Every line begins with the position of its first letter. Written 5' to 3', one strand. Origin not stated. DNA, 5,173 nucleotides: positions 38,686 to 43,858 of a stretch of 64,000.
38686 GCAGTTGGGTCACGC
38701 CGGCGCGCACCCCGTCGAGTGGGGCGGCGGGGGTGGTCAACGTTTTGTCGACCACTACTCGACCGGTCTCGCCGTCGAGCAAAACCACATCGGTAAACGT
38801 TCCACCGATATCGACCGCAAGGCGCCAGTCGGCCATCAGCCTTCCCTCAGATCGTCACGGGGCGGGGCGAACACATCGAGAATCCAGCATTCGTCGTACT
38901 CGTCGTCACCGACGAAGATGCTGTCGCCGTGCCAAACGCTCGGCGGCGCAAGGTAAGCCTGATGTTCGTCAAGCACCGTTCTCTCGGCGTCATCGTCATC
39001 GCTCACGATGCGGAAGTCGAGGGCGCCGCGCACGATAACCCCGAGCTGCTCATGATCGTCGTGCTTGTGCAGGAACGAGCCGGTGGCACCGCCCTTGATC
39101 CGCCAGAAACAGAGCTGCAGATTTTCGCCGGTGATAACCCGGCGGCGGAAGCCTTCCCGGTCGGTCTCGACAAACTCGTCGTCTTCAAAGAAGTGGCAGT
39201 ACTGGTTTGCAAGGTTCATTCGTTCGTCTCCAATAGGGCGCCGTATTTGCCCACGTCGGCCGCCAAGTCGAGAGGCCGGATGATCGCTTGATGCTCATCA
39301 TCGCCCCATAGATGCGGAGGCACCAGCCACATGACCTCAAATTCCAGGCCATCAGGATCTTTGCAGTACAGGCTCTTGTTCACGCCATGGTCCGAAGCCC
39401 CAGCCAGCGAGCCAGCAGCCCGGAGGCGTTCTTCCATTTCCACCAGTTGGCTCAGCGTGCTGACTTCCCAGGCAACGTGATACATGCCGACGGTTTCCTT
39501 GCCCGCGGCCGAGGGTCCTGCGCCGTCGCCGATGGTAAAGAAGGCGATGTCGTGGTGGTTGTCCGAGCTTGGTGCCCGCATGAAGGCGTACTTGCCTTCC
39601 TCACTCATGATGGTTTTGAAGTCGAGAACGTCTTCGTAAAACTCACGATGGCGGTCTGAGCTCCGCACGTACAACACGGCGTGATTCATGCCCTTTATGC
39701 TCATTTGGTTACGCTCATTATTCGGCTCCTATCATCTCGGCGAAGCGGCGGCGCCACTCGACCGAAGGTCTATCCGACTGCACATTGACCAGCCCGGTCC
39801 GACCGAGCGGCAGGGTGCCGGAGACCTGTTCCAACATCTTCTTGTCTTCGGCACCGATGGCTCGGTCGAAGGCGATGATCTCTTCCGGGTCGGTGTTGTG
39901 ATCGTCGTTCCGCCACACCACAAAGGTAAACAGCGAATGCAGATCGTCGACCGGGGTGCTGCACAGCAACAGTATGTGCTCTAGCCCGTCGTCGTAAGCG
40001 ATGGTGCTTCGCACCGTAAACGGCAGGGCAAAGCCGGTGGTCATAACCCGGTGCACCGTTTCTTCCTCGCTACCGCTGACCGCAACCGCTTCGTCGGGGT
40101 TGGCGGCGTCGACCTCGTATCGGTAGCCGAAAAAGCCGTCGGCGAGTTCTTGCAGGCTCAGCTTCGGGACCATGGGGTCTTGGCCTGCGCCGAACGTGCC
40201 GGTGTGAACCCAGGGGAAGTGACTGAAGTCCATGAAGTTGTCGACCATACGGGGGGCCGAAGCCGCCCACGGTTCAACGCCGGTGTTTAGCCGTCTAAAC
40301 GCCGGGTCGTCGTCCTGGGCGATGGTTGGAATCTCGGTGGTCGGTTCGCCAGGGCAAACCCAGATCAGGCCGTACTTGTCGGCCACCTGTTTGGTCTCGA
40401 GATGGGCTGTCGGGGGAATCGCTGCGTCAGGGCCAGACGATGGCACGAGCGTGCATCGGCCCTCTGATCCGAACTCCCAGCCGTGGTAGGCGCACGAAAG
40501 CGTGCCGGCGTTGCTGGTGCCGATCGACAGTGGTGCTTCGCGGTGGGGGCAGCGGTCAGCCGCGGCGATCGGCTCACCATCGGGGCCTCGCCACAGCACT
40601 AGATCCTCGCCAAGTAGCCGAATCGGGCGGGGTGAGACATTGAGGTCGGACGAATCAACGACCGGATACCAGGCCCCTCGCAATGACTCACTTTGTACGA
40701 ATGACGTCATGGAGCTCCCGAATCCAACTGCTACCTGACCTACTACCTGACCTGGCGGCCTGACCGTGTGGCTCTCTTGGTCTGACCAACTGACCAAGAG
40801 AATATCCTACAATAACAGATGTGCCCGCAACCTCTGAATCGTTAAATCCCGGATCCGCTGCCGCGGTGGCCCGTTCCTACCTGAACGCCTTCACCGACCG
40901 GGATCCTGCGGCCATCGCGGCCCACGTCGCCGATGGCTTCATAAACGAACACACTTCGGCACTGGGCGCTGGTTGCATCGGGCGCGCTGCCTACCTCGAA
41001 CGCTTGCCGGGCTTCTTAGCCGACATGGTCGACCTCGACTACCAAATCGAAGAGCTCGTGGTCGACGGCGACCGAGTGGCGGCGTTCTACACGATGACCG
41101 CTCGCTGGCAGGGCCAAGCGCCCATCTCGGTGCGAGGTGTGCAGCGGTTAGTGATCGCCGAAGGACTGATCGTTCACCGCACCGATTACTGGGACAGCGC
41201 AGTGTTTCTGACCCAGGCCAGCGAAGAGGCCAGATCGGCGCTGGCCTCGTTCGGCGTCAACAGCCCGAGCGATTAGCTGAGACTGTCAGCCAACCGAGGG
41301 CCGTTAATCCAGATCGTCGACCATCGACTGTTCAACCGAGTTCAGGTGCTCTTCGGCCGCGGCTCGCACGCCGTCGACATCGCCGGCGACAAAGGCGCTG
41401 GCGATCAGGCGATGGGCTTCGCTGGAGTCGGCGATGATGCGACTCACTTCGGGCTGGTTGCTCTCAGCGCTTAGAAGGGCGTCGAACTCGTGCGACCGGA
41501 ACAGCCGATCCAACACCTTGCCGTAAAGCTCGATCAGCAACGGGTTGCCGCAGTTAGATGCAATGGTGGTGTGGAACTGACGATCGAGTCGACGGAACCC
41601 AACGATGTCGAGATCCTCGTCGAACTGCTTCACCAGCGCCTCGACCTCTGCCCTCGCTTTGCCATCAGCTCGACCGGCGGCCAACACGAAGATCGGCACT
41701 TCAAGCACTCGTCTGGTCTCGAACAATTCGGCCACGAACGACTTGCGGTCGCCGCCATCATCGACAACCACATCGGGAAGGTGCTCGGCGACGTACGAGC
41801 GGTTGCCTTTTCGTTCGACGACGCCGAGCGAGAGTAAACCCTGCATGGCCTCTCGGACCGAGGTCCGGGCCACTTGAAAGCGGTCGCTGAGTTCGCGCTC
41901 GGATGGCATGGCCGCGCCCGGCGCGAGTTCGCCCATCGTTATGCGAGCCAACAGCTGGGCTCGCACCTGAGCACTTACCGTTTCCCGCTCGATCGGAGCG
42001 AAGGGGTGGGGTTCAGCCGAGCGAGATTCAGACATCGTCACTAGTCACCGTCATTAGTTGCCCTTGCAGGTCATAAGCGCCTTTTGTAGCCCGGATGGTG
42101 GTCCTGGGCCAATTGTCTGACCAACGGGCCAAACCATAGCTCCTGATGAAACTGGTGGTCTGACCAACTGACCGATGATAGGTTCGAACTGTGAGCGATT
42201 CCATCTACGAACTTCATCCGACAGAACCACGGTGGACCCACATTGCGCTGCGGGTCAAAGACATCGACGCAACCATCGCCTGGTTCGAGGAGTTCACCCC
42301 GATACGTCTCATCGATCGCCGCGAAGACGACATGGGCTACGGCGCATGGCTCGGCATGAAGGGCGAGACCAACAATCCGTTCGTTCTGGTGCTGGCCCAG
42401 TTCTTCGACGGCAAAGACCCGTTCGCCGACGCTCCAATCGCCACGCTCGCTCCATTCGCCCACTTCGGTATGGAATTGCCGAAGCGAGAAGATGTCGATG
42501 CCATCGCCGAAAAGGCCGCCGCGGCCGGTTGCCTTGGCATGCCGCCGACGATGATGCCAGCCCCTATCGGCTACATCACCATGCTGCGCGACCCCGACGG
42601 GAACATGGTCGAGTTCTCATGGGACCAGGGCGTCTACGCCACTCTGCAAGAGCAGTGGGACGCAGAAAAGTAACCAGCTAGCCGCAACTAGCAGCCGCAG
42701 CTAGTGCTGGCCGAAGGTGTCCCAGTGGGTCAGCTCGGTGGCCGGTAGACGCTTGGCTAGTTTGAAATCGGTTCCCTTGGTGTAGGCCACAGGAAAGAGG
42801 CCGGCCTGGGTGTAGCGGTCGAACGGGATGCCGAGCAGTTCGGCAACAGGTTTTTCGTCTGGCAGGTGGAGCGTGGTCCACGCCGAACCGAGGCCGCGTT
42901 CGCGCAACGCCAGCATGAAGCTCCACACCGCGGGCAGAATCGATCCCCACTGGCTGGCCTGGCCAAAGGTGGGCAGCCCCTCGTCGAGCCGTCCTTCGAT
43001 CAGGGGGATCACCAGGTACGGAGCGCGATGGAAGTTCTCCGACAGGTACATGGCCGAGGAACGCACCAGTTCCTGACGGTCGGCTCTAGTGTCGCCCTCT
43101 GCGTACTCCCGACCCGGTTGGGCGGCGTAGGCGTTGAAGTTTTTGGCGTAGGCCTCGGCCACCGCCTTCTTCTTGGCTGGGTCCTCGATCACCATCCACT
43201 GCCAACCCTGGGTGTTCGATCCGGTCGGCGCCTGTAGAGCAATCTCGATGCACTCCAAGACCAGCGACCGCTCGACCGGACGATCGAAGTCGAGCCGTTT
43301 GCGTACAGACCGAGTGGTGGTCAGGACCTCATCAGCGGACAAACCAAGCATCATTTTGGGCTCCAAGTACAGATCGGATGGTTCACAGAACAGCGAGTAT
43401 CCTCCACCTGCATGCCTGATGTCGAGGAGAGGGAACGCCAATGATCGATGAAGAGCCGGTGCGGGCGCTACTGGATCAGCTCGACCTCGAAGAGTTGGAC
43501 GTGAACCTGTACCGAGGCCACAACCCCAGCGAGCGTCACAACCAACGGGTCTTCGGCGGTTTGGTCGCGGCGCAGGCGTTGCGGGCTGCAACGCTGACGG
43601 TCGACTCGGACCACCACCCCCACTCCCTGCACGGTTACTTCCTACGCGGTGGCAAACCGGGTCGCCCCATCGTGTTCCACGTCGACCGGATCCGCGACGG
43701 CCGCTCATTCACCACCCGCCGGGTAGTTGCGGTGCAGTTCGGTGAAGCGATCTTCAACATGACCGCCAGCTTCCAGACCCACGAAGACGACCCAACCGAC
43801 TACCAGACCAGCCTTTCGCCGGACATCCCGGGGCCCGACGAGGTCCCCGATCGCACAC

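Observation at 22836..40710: About 18 kb, 15-gene single-strand operon mixing aromatic-oxygenase, ATP-dependent hydantoinase-type, CoA-ligase, deaminase, methyltransferase and BMP-importer functions, matching no pathway I recognise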

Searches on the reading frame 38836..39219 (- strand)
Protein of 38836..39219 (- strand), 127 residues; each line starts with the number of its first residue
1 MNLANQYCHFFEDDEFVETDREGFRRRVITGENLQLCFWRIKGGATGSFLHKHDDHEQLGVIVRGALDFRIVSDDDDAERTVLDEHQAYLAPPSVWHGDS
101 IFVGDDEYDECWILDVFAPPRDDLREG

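Call 3: search_protein_families(library=pfam, proteins=[window:38836-39219:-])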
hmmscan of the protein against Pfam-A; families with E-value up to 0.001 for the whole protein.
window:38836-39219:- (127 aa): 1 family
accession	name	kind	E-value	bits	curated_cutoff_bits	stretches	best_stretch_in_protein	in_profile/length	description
PF07883.17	Cupin_2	-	6.7e-05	23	27.2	1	38-98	2-55/70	Cupin domain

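Call 5: search_protein_families(library=ncbifam, proteins=[window:38836-39219:-], max_evalue=0.01)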
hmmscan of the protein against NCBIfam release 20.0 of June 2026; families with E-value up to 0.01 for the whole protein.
window:38836-39219:- (127 aa): 0 families

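Call 8: search_protein_families(library=pfam, proteins=[window:38836-39219:-], max_evalue=10)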
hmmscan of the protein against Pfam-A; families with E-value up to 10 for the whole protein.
window:38836-39219:- (127 aa): 3 families
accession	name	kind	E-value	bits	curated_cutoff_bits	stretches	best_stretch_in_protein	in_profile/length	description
PF07883.17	Cupin_2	-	6.7e-05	23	27.2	1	38-98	2-55/70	Cupin domain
PF09313.17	DUF1971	-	0.021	15.3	23.1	1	62-97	31-67/80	Domain of unknown function (DUF1971)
PF05523.17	FdtA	-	0.24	11.6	23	1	51-97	49-95/131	WxcM-like, C-terminal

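Call 26: search_solved_structures(query=window:38836-39219:-, max_evalue=1)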
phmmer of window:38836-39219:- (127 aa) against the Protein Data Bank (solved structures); distinct sequences matched with E-value up to 1: 11.
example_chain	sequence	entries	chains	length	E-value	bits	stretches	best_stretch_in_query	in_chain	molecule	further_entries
4e2g_A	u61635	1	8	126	8.8e-09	38.9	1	21-124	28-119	Cupin 2 conserved barrel domain protein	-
5fq0_B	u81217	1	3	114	4.1e-08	36.7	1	10-125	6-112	KDGF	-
5fq0_A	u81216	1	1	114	1.9e-07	34.6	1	19-125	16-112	KDGF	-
5fpx_A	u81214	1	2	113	2.5e-06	30.9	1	10-124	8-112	PECTIN DEGRADATION PROTEIN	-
5fpz_A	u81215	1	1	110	2.9e-06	30.7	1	10-124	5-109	PECTIN DEGRADATION PROTEIN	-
3h7j_A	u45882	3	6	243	0.0023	21.3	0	50-99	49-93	Bacilysin biosynthesis protein bacB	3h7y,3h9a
2oa2_A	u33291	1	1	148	0.013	18.9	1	19-99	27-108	BH2720 protein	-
6xm1_A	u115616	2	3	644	0.16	15.4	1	37-101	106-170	Vps45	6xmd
6xjl_A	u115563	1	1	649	0.16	15.4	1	37-101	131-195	Vps45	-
2zdj_A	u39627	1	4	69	0.31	14.4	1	70-119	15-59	hypothetical protein TTMA177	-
5u55_A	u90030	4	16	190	0.44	13.9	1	58-105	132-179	(S)-2-hydroxypropylphosphonic acid epoxidase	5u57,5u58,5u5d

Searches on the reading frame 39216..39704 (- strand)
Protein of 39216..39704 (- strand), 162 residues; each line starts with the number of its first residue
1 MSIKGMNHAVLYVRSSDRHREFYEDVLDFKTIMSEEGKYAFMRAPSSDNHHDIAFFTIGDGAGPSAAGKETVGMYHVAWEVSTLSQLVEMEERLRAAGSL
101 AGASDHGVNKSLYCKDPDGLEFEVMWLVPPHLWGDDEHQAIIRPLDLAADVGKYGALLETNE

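Call 3: search_protein_families(library=pfam, proteins=[window:39216-39704:-])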
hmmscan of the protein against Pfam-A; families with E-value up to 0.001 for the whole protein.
window:39216-39704:- (162 aa): 1 family
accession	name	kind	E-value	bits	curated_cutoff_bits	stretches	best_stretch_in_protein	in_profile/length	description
PF00903.31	Glyoxalase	-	2.8e-13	50.7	20.6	1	6-124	2-121/121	Glyoxalase/Bleomycin resistance protein/Dioxygenase superfamily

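Call 5: search_protein_families(library=ncbifam, proteins=[window:39216-39704:-], max_evalue=0.01)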
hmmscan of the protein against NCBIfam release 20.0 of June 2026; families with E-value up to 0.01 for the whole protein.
window:39216-39704:- (162 aa): 15 families
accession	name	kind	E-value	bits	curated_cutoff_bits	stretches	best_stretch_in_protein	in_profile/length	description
TIGR02295.1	HpaD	equivalog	1.8e-07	30.7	321.4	1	3-54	2-52/298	3,4-dihydroxyphenylacetate 2,3-dioxygenase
TIGR03211.1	catechol_2_3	equivalog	6.1e-07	29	320.2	0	70-126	57-117/303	catechol 2,3-dioxygenase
NF000496.2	Fos_GSH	equivalog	9.2e-06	25.8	180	1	3-124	2-114/136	fosfomycin resistance glutathione transferase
NF050075.1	SMU1112c_YaeR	equivalog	1.3e-05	25.5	140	1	4-124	2-123/125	SMU1112c/YaeR family gloxylase I-like metalloprotein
NF000495.1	FosK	exception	2.3e-05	24.3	280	1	3-124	2-109/132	fosfomycin resistance glutathione transferase FosK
TIGR03213.1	23dbph12diox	equivalog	3e-05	23.6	366.45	0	4-33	141-170/287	biphenyl-2,3-diol 1,2-dioxygenase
NF003152.0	PRK04101.1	equivalog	4.4e-05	23.8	171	0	3-36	2-35/139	metallothiol transferase FosB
NF045631.1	exdiol_diox_HsaC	equivalog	0.00032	19.9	450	0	4-121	139-262/296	iron-dependent extradiol dioxygenase HsaC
TIGR00068.2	glyox_I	equivalog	0.00047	20.1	120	0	69-125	83-138/143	lactoylglutathione lyase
NF000339.2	fos-Crono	exception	0.0012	19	275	1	4-124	2-110/134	FosA family fosfomycin resistance glutathione transferase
NF038306.1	fosM_gen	equivalog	0.0015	18.9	255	0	3-34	1-32/137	FosM family fosfomycin resistance protein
NF050074.1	glyox_I_GloA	exception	0.0024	18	165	0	6-125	2-120/121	lactoylglutathione lyase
NF000494.1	FosF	exception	0.0028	17.6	280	0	3-124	2-109/132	fosfomycin resistance glutathione transferase FosF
NF033405.1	FosLL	exception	0.0032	17.7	270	0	1-31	1-31/135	fosfomycin resistance glutathione transferase FosLL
NF000074.1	299782349_fosC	exception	0.0068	16.5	250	0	3-38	2-38/132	FosC2 family fosfomycin resistance glutathione transferase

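Call 27: search_solved_structures(query=window:39216-39704:-, max_evalue=0.1)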
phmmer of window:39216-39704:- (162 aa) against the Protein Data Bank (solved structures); distinct sequences matched with E-value up to 0.1: 10.
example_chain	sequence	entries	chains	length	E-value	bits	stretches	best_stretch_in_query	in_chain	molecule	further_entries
2rk0_A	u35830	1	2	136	2.6e-05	27.6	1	1-125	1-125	Glyoxalase/Bleomycin resistance protein/dioxygenase domain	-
1zsw_A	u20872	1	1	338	0.0011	22.3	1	3-139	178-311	Glyoxalase family protein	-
9u42_A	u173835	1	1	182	0.0031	20.9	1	71-125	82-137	Glyoxalase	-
1han_A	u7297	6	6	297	0.0047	20.3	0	4-127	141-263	2,3-DIHYDROXYBIPHENYL 1,2-DIOXYGENASE | BIPHENYL-2,3-DIOL 1,2-DIOXYGENASE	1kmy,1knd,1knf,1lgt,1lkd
3ey8_A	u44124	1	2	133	0.024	17.9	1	1-124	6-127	Biphenyl-2,3-diol 1,2-dioxygenase III-related protein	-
5zsz_A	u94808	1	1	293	0.059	16.7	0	3-108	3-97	Catechol 2,3-dioxygenase, Extradiol ring cleavage protein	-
3huh_A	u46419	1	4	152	0.06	16.7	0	3-131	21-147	Virulence protein STM3117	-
5znh_A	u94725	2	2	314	0.076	16.3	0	3-108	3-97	Catechol 2,3-dioxygenase, extradiol protein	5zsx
4ir0_A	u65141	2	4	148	0.089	16.1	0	1-34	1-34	Metallothiol transferase FosB 2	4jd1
3ey7_A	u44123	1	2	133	0.093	16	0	1-124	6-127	Biphenyl-2,3-diol 1,2-dioxygenase III-related protein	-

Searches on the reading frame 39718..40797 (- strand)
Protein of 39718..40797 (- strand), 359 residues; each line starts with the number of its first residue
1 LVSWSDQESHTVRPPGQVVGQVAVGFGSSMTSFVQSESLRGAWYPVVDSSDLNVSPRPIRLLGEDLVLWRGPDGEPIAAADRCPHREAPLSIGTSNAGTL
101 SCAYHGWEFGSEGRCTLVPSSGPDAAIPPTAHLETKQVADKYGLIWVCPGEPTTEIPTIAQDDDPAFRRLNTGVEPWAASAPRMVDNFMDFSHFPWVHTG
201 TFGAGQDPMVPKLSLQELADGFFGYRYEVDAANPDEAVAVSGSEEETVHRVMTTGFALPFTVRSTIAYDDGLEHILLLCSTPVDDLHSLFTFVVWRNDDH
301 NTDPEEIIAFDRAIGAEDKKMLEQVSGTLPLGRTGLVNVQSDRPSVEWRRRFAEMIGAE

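Call 3: search_protein_families(library=pfam, proteins=[window:39718-40797:-])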
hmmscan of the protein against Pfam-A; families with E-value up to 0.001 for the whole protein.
window:39718-40797:- (359 aa): 3 families
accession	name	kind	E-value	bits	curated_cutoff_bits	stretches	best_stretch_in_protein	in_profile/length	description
PF19112.6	VanA_C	-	1.3e-26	94.4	23.5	1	177-356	1-191/193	Vanillate O-demethylase oxygenase C-terminal domain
PF00355.32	Rieske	-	1.8e-21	76.3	20.3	1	43-123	2-83/88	Rieske [2Fe-2S] domain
PF19298.5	KshA_C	-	1.9e-07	31.8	23.3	1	151-324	9-173/207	3-Ketosteroid 9alpha-hydroxylase C-terminal domain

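Call 5: search_protein_families(library=ncbifam, proteins=[window:39718-40797:-], max_evalue=0.01)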
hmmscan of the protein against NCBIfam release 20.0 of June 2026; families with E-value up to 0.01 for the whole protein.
window:39718-40797:- (359 aa): 5 families
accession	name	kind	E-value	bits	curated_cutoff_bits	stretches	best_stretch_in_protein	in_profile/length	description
NF052579.1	BetMthstMoxSdmAMthl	equivalog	5.6e-21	74.9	600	1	43-193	18-174/351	4beta-methylsterol monooxygenase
NF041684.1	ant_diox_AndAc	equivalog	6.7e-05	21.6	750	1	66-119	72-126/418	anthranilate 1,2-dioxygenase large subunit AndAc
NF042946.1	3PPDioc_HcaE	equivalog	0.00011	21.3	830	1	62-120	59-119/450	3-phenylpropionate/cinnamic acid dioxygenase subunit alpha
TIGR03229.1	benzo_1_2_benA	equivalog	0.0026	16.7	780.95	1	67-116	65-115/433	benzoate 1,2-dioxygenase large subunit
TIGR03228.1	anthran_1_2_A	equivalog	0.006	15.4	671.9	1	65-122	63-121/438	anthranilate 1,2-dioxygenase large subunit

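Call 16: search_solved_structures(query=window:39718-40797:-, max_evalue=0.00001)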
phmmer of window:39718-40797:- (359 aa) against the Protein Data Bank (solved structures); distinct sequences matched with E-value up to 0.00001: 25.
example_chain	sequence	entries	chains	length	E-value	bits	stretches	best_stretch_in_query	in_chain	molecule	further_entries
6ick_A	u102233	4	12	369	1.2e-39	139.4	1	35-355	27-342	Methylxanthine N1-demethylase NdmA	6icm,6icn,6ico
6icp_A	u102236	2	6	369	2.1e-39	138.6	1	35-355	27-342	Methylxanthine N1-demethylase NdmA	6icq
6wnc_A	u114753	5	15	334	3.7e-39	137.8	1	42-340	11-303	SxtDIOX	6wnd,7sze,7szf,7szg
6wn3_A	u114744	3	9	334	3.8e-37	131.1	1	42-340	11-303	SxtT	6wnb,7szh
6icl_A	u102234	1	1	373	4e-33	117.9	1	39-354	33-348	Methylxanthine N3-demethylase NdmB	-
7qwt_A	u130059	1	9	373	2.8e-23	85.5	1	28-229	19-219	Rieske (2Fe-2S) domain protein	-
3gb4_A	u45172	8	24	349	3.9e-23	85.1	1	39-201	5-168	DdmC | Dicamba O-demethylase, oxygenase component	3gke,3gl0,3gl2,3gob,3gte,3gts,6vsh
7fhr_A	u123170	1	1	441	1.6e-17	66.6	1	38-159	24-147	Putative Phthalate 4,5-dioxygenase, subunit alpha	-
9ina_A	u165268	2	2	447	1.6e-13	53.4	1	38-152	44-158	Rieske (2Fe-2S) domain protein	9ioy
3gkq_A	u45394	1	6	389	6.9e-13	51.3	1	38-174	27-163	Terminal oxygenase component of carbazole 1,9a-dioxygenase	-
7fjl_A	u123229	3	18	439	6.7e-12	48.1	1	40-154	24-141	Rieske (2Fe-2S) domain protein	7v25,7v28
4nb8_A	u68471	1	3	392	9.1e-12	47.6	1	38-168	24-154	Terminal oxygenase component of carbazole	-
4nb9_A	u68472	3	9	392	9.1e-12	47.6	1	38-168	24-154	Terminal oxygenase component of carbazole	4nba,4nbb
1ww9_A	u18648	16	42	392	9.1e-12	47.6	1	38-168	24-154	terminal oxygenase component of carbazole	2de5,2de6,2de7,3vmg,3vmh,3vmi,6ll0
4nbf_A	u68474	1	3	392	9.2e-12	47.6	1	38-168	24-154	Terminal oxygenase component of carbazole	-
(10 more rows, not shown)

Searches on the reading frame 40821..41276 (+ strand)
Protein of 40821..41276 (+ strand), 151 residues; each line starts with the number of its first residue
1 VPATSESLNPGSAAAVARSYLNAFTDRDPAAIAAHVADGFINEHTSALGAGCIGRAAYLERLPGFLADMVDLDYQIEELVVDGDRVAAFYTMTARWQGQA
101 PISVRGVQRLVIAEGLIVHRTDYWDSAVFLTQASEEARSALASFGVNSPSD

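Call 88: search_protein_families(library=pfam, proteins=[window:40821-41276:+], max_evalue=0.01)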
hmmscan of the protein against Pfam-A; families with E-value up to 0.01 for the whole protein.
window:40821-41276:+ (151 aa): 3 families
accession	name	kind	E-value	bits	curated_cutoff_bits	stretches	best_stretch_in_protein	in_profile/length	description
PF12680.13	SnoaL_2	-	9e-16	58.8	27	1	18-119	2-101/102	SnoaL-like domain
PF07366.18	SnoaL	-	1.2e-13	51.4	28.4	1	15-132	2-125/126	SnoaL-like polyketide cyclase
PF14534.12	DUF4440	-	1.2e-06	29.3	25.2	1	15-106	3-92/107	Domain of unknown function (DUF4440)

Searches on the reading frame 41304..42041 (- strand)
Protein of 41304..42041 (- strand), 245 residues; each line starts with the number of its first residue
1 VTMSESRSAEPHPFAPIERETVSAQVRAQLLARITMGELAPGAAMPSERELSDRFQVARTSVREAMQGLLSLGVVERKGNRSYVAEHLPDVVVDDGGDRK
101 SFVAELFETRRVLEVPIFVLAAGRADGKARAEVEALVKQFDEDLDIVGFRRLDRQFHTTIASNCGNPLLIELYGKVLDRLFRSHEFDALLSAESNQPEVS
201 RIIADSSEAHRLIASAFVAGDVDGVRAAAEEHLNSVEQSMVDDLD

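Call 4: search_protein_families(library=pfam, proteins=[window:41304-42041:-])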
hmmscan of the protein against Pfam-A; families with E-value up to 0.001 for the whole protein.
window:41304-42041:- (245 aa): 2 families
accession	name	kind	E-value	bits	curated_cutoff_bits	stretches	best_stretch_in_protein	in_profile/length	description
PF07729.17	FCD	-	1.9e-22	80.4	24.3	1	105-234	1-124/125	FCD domain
PF00392.27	GntR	-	9.7e-16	57.6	27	1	24-82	3-61/64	Bacterial regulatory proteins, gntR family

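Call 6: search_protein_families(library=ncbifam, proteins=[window:41304-42041:-], max_evalue=0.01)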
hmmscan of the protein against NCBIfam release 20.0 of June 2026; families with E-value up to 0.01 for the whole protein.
window:41304-42041:- (245 aa): 30 families (the best 25 are shown)
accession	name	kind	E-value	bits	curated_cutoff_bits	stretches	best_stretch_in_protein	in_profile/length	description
NF003011.0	PRK03837.1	subfamily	5.2e-28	98.3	260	1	15-238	7-231/241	transcriptional regulator NanR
NF007741.0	PRK10421.1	equivalog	9.6e-19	67.8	311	1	20-240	6-233/262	transcriptional regulator LldR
NF007001.0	PRK09464.1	equivalog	3.4e-16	59.6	330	1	17-242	6-234/254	pyruvate dehydrogenase complex transcriptional repressor PdhR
TIGR03338.1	phnR_burk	equivalog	1.6e-15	57.3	271.5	1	18-235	8-208/212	phosphonate utilization associated transcriptional regulator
TIGR02018.2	his_ut_repres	equivalog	4e-12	46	220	1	24-87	2-66/226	histidine utilization transcriptional repressor HutC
NF007588.0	PRK10225.1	equivalog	6e-11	42.1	442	1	28-241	16-232/257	Uxu operon transcriptional regulator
NF007442.0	PRK09990.1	equivalog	1.5e-10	41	301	1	19-242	8-237/256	transcriptional regulator GlcC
TIGR03337.1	phnR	equivalog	1.2e-09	38.2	296.75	1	25-103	5-81/231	phosphonate utilization transcriptional regulator PhnR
NF008571.0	PRK11523.1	equivalog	1.5e-09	37.7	396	1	20-239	7-224/258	transcriptional regulator ExuR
TIGR02325.1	C_P_lyase_phnF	equivalog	2.2e-09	37.2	156.8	1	23-85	10-73/238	phosphonate metabolism transcriptional regulator PhnF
NF052282.1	PLP_TF_PdxR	equivalog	3.2e-09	36.4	320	1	24-88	4-68/448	MocR-like pyridoxine biosynthesis transcription factor PdxR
TIGR02404.1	trehalos_R_Bsub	equivalog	2.9e-08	33.6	211.95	1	25-84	4-64/233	trehalose operon repressor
NF052281.1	rhizopine_MocR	equivalog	8.2e-08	31.3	650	1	19-89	16-86/479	rhizopine catabolism transcriptional regulator MocR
NF003444.0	PRK04984.1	equivalog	9e-08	31.9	189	1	34-169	20-161/239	fatty acid metabolism transcriptional regulator FadR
NF052290.2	MocR_like_YczR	exception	1.4e-07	30.6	487.4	1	22-86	20-85/458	MocR-like transcription factor YczR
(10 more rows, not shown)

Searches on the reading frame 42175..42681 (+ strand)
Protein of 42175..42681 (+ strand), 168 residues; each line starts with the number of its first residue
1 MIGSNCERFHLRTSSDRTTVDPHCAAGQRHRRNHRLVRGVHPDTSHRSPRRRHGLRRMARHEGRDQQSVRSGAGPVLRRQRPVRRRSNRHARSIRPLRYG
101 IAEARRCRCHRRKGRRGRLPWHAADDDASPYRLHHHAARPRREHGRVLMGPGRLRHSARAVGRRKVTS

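Call 22: search_protein_families(library=pfam, proteins=[window:42175-42681:+], max_evalue=0.00001)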
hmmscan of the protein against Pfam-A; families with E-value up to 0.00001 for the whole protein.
window:42175-42681:+ (168 aa): 0 families

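Call 88: search_protein_families(library=pfam, proteins=[window:42191-42673:+], max_evalue=0.01)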
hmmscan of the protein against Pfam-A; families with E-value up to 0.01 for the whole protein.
window:42191-42673:+ (160 aa): 2 families
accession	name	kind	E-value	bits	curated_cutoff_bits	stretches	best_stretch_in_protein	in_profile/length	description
PF00903.31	Glyoxalase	-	9.8e-13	49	20.6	1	16-142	3-121/121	Glyoxalase/Bleomycin resistance protein/Dioxygenase superfamily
PF13669.12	Glyoxalase_4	-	4.5e-06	27.3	27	1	17-113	2-90/109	Glyoxalase/Bleomycin resistance protein/Dioxygenase superfamily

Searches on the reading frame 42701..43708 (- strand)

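Call 22: search_protein_families(library=pfam, proteins=[window:42701-43708:-], max_evalue=0.00001)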
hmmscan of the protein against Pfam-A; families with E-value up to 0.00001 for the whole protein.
window:42701-43708:- (335 aa): 1 family
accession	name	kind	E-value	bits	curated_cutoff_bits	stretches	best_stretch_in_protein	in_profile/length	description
PF00881.29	Nitroreductase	-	6.4e-21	75.7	23.5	1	131-309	3-167/167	Nitroreductase family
